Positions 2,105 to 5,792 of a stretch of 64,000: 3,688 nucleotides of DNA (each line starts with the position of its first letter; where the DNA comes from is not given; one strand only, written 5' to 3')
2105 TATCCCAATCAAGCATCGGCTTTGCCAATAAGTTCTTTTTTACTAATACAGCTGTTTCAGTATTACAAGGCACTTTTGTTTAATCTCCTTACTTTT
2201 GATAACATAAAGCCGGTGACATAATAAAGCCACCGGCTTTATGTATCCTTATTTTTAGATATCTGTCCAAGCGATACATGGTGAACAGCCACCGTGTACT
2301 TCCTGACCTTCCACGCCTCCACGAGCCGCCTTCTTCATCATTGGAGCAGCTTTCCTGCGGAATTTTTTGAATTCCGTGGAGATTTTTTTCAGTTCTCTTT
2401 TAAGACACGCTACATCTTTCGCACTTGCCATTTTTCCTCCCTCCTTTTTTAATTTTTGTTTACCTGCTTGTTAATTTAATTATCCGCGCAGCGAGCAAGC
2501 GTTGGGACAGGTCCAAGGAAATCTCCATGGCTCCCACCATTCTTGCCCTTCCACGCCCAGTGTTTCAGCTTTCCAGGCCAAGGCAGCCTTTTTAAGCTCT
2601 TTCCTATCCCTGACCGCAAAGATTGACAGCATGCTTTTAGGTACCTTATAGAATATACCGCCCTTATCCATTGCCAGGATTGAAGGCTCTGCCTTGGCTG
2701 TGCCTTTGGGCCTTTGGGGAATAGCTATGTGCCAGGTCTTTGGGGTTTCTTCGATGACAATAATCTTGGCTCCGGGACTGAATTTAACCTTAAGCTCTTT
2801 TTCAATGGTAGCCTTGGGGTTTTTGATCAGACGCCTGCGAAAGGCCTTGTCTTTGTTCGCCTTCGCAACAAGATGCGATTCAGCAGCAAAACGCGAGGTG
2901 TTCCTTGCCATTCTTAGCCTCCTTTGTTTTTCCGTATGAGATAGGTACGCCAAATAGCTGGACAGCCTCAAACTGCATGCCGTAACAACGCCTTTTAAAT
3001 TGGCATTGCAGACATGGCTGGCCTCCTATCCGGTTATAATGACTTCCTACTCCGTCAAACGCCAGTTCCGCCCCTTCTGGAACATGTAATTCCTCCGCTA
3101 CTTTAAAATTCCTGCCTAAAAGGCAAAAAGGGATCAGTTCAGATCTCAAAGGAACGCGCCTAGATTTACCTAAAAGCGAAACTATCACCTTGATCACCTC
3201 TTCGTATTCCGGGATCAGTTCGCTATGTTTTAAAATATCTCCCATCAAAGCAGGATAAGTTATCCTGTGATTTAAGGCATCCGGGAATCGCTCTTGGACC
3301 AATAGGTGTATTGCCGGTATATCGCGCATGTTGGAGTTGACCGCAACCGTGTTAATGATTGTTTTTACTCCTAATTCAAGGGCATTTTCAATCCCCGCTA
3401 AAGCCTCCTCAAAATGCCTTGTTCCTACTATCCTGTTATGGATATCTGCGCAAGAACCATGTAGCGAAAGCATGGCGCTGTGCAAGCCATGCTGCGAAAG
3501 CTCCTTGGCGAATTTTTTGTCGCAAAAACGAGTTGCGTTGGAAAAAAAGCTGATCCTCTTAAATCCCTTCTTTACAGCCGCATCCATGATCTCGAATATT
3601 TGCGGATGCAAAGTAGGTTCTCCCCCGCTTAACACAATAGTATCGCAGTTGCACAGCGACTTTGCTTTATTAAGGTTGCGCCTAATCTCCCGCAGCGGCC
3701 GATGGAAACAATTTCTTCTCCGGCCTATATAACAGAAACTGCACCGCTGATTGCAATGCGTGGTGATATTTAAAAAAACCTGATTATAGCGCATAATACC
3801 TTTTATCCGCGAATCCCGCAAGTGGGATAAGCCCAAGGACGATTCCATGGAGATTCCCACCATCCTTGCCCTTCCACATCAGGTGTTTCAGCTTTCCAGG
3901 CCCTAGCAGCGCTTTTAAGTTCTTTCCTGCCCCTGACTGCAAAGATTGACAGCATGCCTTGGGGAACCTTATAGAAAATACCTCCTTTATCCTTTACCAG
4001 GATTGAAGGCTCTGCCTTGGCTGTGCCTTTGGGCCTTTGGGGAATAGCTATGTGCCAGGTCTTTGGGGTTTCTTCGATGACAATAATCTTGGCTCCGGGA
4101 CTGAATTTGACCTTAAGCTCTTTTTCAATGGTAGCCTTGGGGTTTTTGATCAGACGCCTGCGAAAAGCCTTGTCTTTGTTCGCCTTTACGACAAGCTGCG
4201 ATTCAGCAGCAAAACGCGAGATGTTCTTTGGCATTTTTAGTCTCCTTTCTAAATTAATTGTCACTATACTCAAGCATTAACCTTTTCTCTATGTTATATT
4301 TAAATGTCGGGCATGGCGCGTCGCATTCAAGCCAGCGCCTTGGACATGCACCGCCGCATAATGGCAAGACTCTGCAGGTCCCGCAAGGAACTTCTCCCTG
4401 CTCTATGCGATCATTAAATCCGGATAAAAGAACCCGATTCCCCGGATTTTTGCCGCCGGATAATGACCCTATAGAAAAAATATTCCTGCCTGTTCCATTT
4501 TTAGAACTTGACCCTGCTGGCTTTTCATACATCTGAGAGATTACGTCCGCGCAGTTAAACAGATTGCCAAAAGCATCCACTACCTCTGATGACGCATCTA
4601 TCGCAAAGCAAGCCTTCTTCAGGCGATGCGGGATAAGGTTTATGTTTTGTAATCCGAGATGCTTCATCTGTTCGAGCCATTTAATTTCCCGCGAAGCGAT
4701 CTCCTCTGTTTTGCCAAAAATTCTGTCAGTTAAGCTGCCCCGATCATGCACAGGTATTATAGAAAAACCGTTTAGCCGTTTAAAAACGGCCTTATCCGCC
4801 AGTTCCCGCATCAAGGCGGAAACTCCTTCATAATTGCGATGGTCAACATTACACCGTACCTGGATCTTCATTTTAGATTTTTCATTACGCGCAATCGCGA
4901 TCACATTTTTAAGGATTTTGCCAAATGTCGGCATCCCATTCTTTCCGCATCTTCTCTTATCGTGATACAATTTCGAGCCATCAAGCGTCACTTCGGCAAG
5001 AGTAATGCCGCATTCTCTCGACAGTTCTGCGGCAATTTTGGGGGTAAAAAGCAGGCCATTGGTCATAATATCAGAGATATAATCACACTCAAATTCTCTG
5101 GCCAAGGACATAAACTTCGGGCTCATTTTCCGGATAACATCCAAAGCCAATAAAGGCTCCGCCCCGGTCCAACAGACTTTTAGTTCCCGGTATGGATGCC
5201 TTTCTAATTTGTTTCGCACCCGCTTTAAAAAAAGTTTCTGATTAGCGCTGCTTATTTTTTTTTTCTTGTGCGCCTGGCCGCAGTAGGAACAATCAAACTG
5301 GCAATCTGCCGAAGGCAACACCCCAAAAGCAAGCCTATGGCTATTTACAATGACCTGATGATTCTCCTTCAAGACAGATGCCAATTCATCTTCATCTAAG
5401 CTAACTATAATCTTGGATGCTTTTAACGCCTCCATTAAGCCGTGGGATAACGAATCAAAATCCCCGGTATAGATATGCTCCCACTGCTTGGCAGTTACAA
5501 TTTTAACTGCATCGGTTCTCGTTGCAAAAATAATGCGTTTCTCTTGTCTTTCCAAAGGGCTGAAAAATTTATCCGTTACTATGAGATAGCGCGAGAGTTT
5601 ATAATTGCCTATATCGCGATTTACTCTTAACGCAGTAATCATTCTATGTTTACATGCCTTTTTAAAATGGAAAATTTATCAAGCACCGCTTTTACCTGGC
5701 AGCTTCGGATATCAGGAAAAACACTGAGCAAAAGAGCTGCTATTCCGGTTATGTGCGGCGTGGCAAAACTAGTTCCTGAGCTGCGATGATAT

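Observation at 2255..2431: Unannotated 58-aa third precursor lacking the NHLP domain but sharing the VEGQ junction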

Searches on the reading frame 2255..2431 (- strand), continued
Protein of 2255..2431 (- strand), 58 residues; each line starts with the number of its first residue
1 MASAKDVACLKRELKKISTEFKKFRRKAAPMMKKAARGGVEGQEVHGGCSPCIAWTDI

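Call 63: search_protein_families(library=ncbifam, proteins=[L001:9417-10865:+, L001:10898-13462:+], max_evalue=0.001)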
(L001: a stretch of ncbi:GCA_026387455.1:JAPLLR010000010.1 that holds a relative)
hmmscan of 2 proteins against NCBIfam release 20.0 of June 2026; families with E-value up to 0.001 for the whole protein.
L001:9417-10865:+ (482 aa): 77 families (the best 25 are shown)
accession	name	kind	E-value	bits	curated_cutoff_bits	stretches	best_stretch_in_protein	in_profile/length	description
TIGR02109.1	PQQ_syn_pqqE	equivalog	1.6e-40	139.2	381.35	1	128-455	6-333/358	pyrroloquinoline quinone biosynthesis protein PqqE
TIGR02668.1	moaA_archaeal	equivalog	1.6e-35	122.5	325.25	1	125-321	5-204/303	GTP 3',8-cyclase MoaA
TIGR04347.1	pseudo_SAM_Halo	equivalog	3.3e-34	118.8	525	2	133-310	42-218/390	TIGR04347 family pseudo-SAM/SPASM protein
TIGR03962.1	mycofact_rSAM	equivalog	3.6e-34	118.5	265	1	127-456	10-335/339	mycofactocin radical SAM maturase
TIGR04055.1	rSAM_NirJ2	equivalog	4.2e-33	115.2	500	1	136-453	7-323/326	putative heme d1 biosynthesis radical SAM protein NirJ2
NF050035.1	rSAM_WgK_link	exception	7.9e-33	113.9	650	2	125-344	5-221/367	radical SAM/SPASM peptide maturase WgkB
TIGR04303.1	GeoRSP_rSAM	equivalog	3.2e-32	112.4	400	1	129-453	5-325/325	GeoRSP system radical SAM/SPASM protein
TIGR02666.1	moaA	equivalog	5.3e-32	111.1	284.05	1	134-296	15-185/336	GTP 3',8-cyclase MoaA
NF001199.0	PRK00164.2-1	equivalog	4.6e-31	108.1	231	1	125-296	7-180/308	GTP 3',8-cyclase MoaA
TIGR04546.1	rSAM_ahbC_deAc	equivalog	2e-30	105.9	650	2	134-312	44-219/390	12,18-didecarboxysiroheme deacetylase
TIGR04545.1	rSAM_ahbD_hemeb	equivalog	3e-29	102.5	500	2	135-334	6-206/339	heme b synthase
TIGR04051.1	rSAM_NirJ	equivalog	1.6e-28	99.7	515.45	2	135-306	8-178/354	heme d1 biosynthesis radical SAM protein NirJ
TIGR04054.1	rSAM_NirJ1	equivalog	2.5e-27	95.5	650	2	135-290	42-196/387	putative heme d1 biosynthesis radical SAM protein NirJ1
TIGR04317.1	W_rSAM_matur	equivalog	3.4e-27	95.5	380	1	135-431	10-320/349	tungsten cofactor oxidoreductase radical SAM maturase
TIGR04053.2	TIGR04053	equivalog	7.8e-26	91.2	395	1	135-330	14-210/366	TIGR04053 family radical SAM/SPASM domain-containing protein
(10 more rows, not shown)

L001:10898-13462:+ (854 aa): 187 families (the best 25 are shown)
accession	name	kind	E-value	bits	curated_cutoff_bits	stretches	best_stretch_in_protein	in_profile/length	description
TIGR02203.1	MsbA_lipidA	equivalog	4.3e-103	345.8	602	2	10-462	7-456/572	lipid A export permease/ATP-binding protein MsbA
TIGR03796.1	NHLM_micro_ABC1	equivalog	1.2e-85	288.2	853.3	2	4-432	145-573/710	NHLP family bacteriocin export ABC transporter peptidase/permease/ATPase subunit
TIGR00958.1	3a01208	subfamily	7.3e-85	285.7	874.6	2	10-440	161-583/711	antigen peptide transporter 2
NF045513.1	HepA_fam_ABC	equivalog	1.2e-83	281.6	725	2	21-439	57-475/610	heterocyst formation ABC transporter subunit HepA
TIGR02204.1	MsbA_rel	hypoth_equivalog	1.1e-82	278.6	780.4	2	4-435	9-437/576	ABC transporter, permease/ATP-binding protein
TIGR01846.1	type_I_sec_HlyB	subfamily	1.2e-81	275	725.55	2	10-434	136-553/694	type I secretion system permease/ATPase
NF052233.1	CphA_assoc_ABC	equivalog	2.2e-79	267.7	880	2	10-435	181-605/766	cyanophycin metabolism-associated ABC transporter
NF010178.0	PRK13657.1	equivalog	4.8e-79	266.3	733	2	6-432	12-429/588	glucan ABC transporter ATP-binding protein/ permease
NF008381.0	PRK11176.1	equivalog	2.7e-77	260.5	867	2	13-472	24-473/582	lipid A ABC transporter ATP-binding protein/permease MsbA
TIGR01193.1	bacteriocin_ABC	subfamily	1.4e-73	248.6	523.85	2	57-461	196-596/708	peptide cleavage/export ABC transporter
TIGR03375.1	type_I_sec_LssB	subfamily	2.4e-73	247.6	693.1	2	65-435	195-564/696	type I secretion system permease/ATPase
TIGR03797.1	NHLM_micro_ABC2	equivalog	6.5e-71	239.7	709.4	2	3-434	126-549/686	NHLP bacteriocin export ABC transporter permease/ATPase subunit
TIGR02857.1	CydD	equivalog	3.7e-66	224.2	435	2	33-458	14-439/529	thiol reductant ABC exporter subunit CydD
NF008056.1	PRK10790.1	equivalog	2.2e-64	218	746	2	64-433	70-436/584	SmdB family multidrug efflux ABC transporter permease/ATP-binding protein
NF008379.0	PRK11174.1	equivalog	5.1e-60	203.8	684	2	686-853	423-584/588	heme ABC transporter permease/ATP-binding protein CydD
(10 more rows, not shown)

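Call 65: list_cluster_members(proteins=[window:2255-2431:-, window:2480-2911:-, window:3803-4234:-, window:705-2177:-, window:5639-6433:-])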
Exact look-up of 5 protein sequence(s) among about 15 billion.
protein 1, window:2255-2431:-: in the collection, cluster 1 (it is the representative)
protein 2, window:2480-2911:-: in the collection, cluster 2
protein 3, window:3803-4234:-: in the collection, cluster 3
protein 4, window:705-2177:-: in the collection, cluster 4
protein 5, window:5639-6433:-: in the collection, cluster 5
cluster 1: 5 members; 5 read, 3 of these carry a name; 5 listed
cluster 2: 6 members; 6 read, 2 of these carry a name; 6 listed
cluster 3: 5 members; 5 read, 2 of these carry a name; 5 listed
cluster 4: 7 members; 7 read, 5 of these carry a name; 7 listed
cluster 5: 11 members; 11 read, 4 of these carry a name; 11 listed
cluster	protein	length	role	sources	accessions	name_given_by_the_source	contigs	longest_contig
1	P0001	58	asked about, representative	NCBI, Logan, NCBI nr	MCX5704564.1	MAG: hypothetical protein NTZ92_00605 [Candidatus Omnitrophica bacterium] | hypothetical protein [Candidatus Omnitrophota bacterium]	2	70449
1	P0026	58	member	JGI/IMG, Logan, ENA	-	hypothetical protein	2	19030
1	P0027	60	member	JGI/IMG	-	hypothetical protein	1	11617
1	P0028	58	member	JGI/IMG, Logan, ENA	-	-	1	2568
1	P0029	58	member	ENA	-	-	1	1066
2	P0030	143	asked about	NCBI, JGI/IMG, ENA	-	-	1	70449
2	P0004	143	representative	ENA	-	-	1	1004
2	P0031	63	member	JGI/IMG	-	hypothetical protein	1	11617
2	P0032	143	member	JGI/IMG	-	hypothetical protein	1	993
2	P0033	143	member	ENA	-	-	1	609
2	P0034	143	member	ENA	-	-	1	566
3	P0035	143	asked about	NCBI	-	-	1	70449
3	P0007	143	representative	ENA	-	-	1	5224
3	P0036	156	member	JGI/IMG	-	hypothetical protein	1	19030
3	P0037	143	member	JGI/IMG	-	hypothetical protein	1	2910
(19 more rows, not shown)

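Call 90: predict_structure(alignment_id=A10)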
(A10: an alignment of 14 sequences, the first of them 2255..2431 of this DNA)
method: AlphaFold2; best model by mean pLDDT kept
length: 58 residues; sequences in the alignment: 14
mean_pLDDT: 74.3   pTM: 0.41
mean pLDDT of the five models: 74.3, 72.7, 72.7, 71.8, 71.6
residues with pLDDT >= 90: 22; 70-90: 9; 50-70: 23; < 50: 4
segments of 3 or more residues with pLDDT < 50: none
pLDDT, mean of each block of 10 residues (from residue 1): 90 95 88 59 52 60
secondary structure, 60 per line:
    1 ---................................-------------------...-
elements in order: H4-35
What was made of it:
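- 2255..2431 (-): Precursor gene C (58 aa). Predicted leader is residues 1-43 (nt 2303-2431). Predicted core is residues 44-58, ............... (nt 2258-2302). Stop codon at 2255-2257. AlphaFold with a 14-sequence alignment predicts a helix at 4-35 (pLDDT about 90 for residues 1-30) and a disordered region at 36-58 (call 90).
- A predicted helix at 4-35 and a disordered region at 36-58 (call 90). It has the helical-leader plus disordered Cys/Trp C-terminus architecture (call 90).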

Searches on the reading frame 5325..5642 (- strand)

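Call 62: search_protein_families(library=pfam, proteins=[window:5325-5642:-], max_evalue=10)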
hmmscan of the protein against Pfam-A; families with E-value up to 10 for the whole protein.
window:5325-5642:- (106 aa): 3 families
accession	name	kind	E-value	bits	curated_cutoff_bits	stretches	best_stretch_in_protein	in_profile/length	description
PF19007.6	DUF5736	-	0.0051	16.5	27.4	1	41-90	148-198/240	Domain of unknown function (DUF5736)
PF17934.6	TetR_C_26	-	0.12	13.1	25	1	51-91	32-72/109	Tetracyclin repressor-like, C-terminal domain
PF20250.3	FapA_N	-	0.18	11.6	27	1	67-97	28-58/178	Flagellar Assembly Protein A N-terminal region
